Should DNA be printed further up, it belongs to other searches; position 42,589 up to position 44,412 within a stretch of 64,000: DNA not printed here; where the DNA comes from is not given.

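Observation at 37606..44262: Tightly coupled five-gene operon: non-Pyl MttB methyltransferase, DAO-type flavoprotein, StcD-like demethylase, MmgE/PrpD protein, RidA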

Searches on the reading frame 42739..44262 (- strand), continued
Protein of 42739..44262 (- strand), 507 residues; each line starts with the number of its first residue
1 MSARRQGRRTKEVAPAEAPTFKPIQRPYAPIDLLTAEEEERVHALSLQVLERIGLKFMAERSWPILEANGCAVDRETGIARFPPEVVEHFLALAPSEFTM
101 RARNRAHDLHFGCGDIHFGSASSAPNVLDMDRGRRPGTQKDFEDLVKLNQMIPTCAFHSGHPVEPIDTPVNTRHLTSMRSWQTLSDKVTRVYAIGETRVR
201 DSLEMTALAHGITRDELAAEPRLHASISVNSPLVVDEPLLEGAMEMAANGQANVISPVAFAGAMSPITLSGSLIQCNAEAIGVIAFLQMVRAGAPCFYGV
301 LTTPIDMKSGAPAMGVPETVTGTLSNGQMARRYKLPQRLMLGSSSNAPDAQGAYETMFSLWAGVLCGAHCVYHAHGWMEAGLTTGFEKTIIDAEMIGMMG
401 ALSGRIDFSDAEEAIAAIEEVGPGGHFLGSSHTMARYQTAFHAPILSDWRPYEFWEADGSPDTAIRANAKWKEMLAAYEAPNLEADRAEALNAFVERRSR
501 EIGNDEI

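Call 59: search_solved_structures(query=window:42739-44262:-, max_evalue=1e-30, show_alignments=4)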
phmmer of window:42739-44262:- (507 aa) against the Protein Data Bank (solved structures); distinct sequences matched with E-value up to 1e-30: 5.
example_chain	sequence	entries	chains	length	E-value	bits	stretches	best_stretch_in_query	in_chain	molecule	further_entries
4yyc_A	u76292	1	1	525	1.3e-85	291.3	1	7-499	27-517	Putative trimethylamine methyltransferase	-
2qne_A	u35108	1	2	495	1.9e-75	257.9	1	31-504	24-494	Putative methyltransferase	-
9yce_A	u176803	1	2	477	2e-75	257.8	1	32-504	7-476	Glycine betaine methyltransferase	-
7xcm_A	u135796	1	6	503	2.2e-41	145.5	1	31-500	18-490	Trimethylamine methyltransferase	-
7xcl_A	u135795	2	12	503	2.4e-41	145.4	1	31-500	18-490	Trimethylamine methyltransferase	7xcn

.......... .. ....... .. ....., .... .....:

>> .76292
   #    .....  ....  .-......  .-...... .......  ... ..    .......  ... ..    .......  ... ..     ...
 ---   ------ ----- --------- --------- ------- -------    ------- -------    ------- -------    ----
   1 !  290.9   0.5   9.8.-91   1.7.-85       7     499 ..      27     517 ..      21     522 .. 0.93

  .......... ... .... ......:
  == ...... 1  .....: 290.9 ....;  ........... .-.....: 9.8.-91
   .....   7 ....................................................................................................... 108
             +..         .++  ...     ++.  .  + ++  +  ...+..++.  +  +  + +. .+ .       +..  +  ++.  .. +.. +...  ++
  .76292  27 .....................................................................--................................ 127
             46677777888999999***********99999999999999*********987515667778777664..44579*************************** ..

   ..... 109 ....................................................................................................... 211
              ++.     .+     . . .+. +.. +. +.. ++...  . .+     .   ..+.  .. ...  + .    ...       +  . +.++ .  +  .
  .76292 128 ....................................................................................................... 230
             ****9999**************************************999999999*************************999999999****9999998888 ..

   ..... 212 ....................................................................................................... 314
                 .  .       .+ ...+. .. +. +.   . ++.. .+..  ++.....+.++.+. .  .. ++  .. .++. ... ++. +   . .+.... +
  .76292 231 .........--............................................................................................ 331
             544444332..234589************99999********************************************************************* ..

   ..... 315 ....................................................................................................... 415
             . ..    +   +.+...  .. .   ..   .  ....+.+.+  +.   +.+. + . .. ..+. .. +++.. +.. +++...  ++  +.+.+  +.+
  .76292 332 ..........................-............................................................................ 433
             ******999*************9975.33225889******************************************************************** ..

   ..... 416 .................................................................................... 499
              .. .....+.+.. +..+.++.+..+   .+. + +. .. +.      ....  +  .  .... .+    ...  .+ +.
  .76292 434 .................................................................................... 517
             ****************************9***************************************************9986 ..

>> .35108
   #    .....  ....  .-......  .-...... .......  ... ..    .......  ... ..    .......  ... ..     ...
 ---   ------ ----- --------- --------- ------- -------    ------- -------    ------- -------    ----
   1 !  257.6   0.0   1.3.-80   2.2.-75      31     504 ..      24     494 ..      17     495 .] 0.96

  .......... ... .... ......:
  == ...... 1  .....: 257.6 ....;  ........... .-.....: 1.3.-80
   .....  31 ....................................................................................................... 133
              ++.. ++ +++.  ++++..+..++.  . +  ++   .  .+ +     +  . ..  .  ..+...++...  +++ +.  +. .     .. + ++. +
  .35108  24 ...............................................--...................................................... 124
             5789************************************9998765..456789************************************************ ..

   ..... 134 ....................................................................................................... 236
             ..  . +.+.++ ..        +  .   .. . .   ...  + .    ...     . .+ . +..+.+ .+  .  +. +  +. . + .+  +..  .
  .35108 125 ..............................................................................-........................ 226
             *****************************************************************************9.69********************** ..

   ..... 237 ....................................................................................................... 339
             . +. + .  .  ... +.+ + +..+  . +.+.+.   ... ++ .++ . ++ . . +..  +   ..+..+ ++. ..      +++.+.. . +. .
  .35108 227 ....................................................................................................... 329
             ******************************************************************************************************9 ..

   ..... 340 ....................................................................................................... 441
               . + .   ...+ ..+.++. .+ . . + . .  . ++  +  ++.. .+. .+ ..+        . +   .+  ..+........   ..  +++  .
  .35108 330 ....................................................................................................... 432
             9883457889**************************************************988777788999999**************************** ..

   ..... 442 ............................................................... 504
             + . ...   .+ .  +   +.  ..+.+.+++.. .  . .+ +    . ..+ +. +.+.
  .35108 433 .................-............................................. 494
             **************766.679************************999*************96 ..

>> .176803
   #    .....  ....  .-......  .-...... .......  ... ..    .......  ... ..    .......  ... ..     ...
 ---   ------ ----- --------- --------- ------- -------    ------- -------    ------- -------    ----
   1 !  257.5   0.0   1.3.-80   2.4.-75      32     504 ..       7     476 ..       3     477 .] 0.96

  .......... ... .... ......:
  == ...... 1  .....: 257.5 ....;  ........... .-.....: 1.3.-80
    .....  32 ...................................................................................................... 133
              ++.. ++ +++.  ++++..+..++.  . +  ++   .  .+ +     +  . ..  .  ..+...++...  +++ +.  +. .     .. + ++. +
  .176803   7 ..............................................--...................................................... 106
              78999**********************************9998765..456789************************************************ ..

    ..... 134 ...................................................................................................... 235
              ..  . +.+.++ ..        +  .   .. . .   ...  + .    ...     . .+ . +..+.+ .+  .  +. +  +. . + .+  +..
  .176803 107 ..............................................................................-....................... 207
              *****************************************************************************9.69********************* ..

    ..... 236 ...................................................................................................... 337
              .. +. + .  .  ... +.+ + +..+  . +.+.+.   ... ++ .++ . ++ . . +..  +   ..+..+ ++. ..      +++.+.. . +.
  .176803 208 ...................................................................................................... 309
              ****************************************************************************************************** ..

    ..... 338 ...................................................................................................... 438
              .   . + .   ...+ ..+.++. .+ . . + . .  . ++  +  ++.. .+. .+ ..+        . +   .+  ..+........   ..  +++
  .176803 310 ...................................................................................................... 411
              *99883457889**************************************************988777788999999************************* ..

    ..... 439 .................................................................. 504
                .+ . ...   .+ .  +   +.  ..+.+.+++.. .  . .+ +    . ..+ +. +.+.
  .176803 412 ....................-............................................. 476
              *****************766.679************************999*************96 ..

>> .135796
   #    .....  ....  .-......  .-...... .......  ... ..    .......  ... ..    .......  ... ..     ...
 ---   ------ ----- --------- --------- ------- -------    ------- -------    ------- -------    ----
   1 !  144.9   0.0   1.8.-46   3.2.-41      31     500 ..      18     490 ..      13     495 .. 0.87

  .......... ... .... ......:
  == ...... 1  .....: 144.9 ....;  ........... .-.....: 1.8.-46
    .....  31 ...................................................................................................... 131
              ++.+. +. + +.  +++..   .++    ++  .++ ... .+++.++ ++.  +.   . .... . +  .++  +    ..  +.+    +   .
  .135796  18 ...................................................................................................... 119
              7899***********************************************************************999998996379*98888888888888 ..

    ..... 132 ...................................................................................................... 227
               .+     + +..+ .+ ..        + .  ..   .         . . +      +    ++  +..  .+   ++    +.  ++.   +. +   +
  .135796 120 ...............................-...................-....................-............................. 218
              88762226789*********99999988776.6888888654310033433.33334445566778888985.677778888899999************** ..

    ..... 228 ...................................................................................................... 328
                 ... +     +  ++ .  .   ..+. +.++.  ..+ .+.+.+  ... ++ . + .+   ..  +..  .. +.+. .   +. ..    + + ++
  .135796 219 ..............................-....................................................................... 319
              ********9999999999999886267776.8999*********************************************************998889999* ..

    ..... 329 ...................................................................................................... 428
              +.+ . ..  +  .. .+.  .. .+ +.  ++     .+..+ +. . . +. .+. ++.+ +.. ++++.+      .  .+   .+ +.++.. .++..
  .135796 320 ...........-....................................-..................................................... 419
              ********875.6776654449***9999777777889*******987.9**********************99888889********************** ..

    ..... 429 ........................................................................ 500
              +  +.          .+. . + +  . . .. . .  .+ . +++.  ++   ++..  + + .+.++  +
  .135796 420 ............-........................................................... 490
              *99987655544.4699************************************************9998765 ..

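Call 74: find_encoding_contigs(protein=P0016, flank=8000, max_places=1)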
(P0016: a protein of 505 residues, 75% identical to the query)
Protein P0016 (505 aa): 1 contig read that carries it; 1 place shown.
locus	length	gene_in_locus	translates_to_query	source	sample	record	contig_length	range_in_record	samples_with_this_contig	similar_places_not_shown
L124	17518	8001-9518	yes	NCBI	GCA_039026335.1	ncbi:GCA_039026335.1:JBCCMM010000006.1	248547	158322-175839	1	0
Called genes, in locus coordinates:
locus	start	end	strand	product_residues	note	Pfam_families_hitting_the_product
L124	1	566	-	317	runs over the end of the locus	PF14023:Bestrophin-like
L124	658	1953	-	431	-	PF01053:Cys_Met_Meta_PP, PF01041:DegT_DnrJ_EryC1 (weak), PF00155:Aminotran_1_2 (faint)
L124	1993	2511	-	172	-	PF02629:CoA_binding (weak), PF13380:CoA_binding_2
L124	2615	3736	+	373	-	PF01266:DAO, PF03446:NAD_binding_2 (faint), PF07992:Pyr_redox_2 (weak), PF13450:NAD_binding_8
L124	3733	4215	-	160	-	-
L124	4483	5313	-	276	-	PF08032:SpoU_sub_bind, PF00588:SpoU_methylase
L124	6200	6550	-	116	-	-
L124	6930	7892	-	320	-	PF00126:HTH_1, PF03466:LysR_substrate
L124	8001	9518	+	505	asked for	PF06253:MTTB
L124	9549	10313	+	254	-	PF02525:Flavodoxin_2, PF03358:FMN_red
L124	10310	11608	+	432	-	PF13738:Pyr_redox_3 (faint), PF00890:FAD_binding_2, PF01266:DAO, PF03486:HI0933_like (faint), PF13450:NAD_binding_8 (weak)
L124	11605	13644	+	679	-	PF00724:Oxidored_FMN, PF07992:Pyr_redox_2 (weak), PF00070:Pyr_redox (faint), PF07992:Pyr_redox_2, PF12831:FAD_oxidored (faint), PF13450:NAD_binding_8 (weak)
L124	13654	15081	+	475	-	PF03972:MmgE_PrpD_N, PF19305:MmgE_PrpD_C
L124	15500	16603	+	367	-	PF02649:GCHY-1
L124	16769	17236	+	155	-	PF04657:DMT_YdcZ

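Call 75: find_encoding_contigs(protein=P0056, flank=8000, max_places=1)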
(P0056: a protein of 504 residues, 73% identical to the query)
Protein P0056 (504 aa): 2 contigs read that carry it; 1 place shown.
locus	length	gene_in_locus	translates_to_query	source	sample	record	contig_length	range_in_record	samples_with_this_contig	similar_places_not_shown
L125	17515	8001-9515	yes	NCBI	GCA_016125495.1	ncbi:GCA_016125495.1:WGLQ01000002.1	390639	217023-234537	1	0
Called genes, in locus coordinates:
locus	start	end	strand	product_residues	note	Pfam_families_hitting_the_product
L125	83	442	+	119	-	PF00072:Response_reg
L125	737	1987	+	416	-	PF01266:DAO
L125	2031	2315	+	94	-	PF04267:SoxD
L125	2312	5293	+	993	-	PF13510:Fer2_4, PF00890:FAD_binding_2 (weak), PF03486:HI0933_like (weak), PF07992:Pyr_redox_2 (weak), PF12831:FAD_oxidored, PF17806:SO_alpha_A3, PF01571:GCV_T, PF08669:GCV_T_C, +1 more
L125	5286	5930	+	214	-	PF04268:SoxG (weak)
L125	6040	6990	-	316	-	PF00126:HTH_1, PF03466:LysR_substrate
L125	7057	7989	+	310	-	PF00701:DHDPS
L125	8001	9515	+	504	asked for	PF06253:MTTB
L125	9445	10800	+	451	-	PF00890:FAD_binding_2, PF01266:DAO, PF12831:FAD_oxidored (weak), PF13450:NAD_binding_8 (weak)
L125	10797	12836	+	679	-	PF00724:Oxidored_FMN, PF00070:Pyr_redox (faint), PF03486:HI0933_like (weak), PF07992:Pyr_redox_2, PF12831:FAD_oxidored (weak), PF13450:NAD_binding_8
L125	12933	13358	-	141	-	-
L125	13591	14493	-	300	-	-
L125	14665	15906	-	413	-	PF00465:Fe-ADH, PF13685:Fe-ADH_2, PF25137:ADH_Fe_C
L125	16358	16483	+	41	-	PF00444:Ribosomal_L36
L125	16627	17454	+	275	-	PF13428:TPR_14 (faint), PF13371:TPR_9 (faint), PF07719:TPR_2 (faint), PF13181:TPR_8 (faint), PF13414:TPR_11 (faint), PF13424:TPR_12 (weak), PF13432:TPR_16, PF14559:TPR_19 (weak), +2 more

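Call 76: find_encoding_contigs(protein=P0090, flank=8000, max_places=1)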
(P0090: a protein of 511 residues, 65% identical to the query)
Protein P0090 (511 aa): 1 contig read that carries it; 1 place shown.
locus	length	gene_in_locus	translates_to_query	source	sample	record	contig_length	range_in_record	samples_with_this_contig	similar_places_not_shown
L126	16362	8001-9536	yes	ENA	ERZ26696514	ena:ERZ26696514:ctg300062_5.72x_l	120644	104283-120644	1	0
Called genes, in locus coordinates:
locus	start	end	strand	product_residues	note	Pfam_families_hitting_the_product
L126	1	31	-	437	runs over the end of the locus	PF08450:SGL (faint), PF17170:DUF5128 (faint), PF01436:NHL (faint)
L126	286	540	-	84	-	PF00887:ACBP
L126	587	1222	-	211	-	-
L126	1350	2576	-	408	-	PF04422:FrhB_FdhB_N, PF04432:FrhB_FdhB_C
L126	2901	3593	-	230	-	-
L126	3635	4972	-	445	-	PF13620:CarboxypepD_reg (weak)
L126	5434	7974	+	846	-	PF13191:AAA_16 (weak), PF24885:TPR_NPHP3, PF13424:TPR_12, PF13374:TPR_10 (weak), PF13424:TPR_12, PF13374:TPR_10 (weak), PF13424:TPR_12, PF24885:TPR_NPHP3, +12 more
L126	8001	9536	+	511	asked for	PF06253:MTTB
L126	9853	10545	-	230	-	-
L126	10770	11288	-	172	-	-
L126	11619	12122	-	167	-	-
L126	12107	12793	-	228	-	-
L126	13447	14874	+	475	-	PF01637:ATPase_2, PF13173:AAA_14, PF13401:AAA_22 (weak), PF03008:DUF234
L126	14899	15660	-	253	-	PF02129:Peptidase_S15 (faint), PF00561:Abhydrolase_1, PF12146:Hydrolase_4, PF12697:Abhydrolase_6, PF20408:Abhydrolase_11 (faint), PF00326:Peptidase_S9 (weak)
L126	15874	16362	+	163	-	?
